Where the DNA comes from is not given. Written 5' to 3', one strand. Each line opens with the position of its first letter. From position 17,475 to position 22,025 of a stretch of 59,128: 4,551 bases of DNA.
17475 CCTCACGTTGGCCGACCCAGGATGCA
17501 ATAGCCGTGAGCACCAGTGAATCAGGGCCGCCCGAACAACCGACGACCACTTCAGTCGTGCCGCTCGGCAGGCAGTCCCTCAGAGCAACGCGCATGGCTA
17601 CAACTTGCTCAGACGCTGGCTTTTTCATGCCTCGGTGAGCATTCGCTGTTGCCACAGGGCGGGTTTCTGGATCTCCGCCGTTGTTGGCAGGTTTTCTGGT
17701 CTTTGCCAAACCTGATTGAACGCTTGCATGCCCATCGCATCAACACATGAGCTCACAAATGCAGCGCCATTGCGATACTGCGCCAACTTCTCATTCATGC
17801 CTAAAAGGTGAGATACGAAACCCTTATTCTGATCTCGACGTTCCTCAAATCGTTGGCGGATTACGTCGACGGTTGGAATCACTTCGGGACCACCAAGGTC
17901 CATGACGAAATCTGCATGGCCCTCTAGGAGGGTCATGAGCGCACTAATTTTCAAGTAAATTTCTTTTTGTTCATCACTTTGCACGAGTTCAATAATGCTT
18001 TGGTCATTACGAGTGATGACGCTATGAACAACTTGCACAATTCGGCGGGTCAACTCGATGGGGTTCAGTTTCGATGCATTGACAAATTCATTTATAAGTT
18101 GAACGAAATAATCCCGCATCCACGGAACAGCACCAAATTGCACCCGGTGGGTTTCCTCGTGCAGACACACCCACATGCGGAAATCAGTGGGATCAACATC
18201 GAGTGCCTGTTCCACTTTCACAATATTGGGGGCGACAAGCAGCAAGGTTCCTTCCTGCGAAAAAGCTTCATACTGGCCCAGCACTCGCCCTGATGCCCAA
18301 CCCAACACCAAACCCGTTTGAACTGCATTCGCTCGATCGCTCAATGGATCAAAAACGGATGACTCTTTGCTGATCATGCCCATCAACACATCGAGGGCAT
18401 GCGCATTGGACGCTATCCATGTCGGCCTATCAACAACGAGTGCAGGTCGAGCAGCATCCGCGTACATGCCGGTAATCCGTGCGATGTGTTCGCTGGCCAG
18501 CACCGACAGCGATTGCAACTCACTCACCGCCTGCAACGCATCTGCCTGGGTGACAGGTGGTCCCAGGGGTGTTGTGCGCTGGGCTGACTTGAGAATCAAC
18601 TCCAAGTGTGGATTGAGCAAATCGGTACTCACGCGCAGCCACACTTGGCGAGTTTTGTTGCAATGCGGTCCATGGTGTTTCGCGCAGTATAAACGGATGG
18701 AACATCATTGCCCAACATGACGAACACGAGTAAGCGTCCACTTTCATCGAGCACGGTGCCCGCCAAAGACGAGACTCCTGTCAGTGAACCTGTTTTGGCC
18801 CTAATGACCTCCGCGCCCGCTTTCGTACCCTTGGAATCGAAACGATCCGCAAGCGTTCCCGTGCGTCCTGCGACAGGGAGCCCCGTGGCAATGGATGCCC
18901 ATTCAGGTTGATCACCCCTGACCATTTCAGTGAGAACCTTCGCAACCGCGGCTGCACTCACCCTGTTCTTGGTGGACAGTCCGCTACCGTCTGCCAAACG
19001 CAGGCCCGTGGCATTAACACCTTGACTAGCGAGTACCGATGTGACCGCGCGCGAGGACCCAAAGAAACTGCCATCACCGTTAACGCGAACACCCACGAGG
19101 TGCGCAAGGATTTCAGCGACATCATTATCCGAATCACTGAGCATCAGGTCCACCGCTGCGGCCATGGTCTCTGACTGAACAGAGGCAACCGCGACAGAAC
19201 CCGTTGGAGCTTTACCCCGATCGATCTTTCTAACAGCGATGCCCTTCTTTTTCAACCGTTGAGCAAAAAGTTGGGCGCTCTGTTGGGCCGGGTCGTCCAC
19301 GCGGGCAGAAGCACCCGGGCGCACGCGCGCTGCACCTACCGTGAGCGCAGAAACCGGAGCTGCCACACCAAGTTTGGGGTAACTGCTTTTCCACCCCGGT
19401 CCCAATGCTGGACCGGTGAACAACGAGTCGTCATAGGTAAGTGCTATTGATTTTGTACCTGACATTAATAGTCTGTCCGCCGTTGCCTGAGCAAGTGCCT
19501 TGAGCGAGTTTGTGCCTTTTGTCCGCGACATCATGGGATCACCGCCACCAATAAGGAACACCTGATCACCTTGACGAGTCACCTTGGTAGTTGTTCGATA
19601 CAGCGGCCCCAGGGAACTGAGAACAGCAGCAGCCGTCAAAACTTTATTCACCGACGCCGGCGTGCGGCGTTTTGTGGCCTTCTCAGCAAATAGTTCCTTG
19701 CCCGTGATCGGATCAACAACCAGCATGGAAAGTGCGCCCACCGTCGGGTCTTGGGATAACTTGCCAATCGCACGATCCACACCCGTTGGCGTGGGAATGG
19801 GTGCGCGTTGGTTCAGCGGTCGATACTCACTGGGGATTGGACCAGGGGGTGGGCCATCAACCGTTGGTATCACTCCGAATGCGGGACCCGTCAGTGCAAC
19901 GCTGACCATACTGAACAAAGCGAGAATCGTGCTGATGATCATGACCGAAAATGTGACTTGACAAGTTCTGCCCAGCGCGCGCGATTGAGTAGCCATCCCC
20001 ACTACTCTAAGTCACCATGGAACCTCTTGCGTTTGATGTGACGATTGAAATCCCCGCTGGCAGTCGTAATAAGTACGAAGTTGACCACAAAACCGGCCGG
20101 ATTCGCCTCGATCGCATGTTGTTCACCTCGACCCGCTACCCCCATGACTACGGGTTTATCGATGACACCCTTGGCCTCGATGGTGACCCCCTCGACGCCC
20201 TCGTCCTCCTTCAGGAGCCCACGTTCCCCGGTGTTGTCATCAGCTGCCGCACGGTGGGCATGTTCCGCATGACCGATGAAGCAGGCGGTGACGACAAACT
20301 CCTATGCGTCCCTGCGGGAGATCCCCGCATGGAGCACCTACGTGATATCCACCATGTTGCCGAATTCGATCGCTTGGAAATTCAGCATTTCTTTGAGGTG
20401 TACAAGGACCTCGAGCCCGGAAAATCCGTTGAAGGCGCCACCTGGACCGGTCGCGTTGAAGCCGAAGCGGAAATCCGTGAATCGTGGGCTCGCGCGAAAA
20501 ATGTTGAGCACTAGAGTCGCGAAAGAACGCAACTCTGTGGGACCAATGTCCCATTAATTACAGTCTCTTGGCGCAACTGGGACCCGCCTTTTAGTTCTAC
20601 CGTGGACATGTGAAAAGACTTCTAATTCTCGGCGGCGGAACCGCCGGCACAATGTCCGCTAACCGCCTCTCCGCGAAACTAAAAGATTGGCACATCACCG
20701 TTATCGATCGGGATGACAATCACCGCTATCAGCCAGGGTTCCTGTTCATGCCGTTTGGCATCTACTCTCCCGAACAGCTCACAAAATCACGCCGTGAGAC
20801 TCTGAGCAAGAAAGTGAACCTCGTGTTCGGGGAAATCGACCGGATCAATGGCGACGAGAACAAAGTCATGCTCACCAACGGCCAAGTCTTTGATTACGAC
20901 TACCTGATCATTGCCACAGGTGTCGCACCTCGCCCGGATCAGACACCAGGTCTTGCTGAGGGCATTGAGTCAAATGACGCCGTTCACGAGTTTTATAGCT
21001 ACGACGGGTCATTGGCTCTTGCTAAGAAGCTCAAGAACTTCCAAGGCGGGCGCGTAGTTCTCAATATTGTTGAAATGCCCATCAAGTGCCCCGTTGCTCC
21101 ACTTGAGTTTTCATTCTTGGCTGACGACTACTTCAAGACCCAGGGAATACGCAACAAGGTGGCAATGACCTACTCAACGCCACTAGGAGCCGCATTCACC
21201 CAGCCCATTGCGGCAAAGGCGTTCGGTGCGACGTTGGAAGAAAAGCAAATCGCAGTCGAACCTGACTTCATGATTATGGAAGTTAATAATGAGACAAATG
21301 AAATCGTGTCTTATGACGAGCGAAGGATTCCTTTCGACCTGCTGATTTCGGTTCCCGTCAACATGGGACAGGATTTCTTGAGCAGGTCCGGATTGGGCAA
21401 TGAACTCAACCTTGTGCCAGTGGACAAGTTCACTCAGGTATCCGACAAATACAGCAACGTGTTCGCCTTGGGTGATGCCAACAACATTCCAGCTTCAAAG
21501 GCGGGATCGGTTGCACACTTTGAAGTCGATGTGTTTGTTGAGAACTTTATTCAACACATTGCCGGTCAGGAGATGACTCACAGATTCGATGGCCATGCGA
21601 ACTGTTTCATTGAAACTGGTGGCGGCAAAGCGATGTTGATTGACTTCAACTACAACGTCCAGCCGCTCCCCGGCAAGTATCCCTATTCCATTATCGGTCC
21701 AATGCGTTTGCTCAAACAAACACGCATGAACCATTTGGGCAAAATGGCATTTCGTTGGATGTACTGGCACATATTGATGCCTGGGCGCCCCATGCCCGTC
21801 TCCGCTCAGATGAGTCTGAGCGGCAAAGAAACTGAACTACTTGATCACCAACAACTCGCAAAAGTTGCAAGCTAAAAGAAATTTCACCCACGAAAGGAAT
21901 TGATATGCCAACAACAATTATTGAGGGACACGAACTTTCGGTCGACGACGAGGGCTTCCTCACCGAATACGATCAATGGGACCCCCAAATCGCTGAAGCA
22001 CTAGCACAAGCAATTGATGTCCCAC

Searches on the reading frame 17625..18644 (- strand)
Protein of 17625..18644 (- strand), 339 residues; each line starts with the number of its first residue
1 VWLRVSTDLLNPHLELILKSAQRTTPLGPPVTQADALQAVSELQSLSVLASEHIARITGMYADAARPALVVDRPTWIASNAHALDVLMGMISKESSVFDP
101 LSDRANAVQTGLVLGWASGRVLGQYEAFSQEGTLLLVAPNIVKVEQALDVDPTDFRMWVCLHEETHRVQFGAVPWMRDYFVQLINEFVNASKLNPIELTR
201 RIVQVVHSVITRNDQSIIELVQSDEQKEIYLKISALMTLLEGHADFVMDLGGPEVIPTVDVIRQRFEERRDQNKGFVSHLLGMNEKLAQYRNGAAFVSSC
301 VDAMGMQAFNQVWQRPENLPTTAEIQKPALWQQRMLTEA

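Call 45: search_protein_families(library=pfam, max_evalue=0.00001, proteins=[window:17625-18644:-])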
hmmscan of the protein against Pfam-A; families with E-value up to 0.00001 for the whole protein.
window:17625-18644:- (339 aa): 1 family
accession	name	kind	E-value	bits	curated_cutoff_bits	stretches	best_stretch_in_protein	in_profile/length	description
PF10103.15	Zincin_2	-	7.6e-80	269.2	25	1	21-331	10-343/344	Zincin-like metallopeptidase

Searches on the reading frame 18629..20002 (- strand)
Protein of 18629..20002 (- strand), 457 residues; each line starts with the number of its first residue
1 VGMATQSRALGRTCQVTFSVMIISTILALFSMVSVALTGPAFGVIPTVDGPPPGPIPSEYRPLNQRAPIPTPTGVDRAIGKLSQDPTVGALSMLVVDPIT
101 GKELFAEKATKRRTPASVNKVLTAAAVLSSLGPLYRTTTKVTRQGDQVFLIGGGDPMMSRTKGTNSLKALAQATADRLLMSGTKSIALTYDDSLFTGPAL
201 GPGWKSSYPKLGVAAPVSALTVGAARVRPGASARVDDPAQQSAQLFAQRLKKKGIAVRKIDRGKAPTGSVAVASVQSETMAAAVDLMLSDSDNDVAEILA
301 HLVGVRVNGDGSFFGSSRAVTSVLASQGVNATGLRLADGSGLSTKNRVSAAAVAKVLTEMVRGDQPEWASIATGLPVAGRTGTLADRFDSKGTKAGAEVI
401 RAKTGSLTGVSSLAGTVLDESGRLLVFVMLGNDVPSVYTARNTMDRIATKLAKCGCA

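Call 46: search_protein_families(library=pfam, max_evalue=0.00001, proteins=[window:18629-20002:-])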
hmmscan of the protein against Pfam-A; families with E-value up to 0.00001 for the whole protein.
window:18629-20002:- (457 aa): 2 families
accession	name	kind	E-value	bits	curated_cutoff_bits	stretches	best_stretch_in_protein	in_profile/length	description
PF02113.21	Peptidase_S13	-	1.2e-75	255.4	22.8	2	231-450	224-443/444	D-Ala-D-Ala carboxypeptidase 3 (S13) family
PF00768.25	Peptidase_S11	-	6.8e-07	29.4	27.6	0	84-135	6-59/239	D-alanyl-D-alanine carboxypeptidase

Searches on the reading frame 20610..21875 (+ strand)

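Call 46: search_protein_families(library=pfam, max_evalue=0.00001, proteins=[window:20610-21875:+])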
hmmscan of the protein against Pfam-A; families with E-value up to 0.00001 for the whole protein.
window:20610-21875:+ (421 aa): 1 family
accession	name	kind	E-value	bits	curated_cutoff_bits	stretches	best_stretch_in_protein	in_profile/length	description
PF07992.20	Pyr_redox_2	-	6e-16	59.2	26.1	1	3-119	2-123/291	Pyridine nucleotide-disulphide oxidoreductase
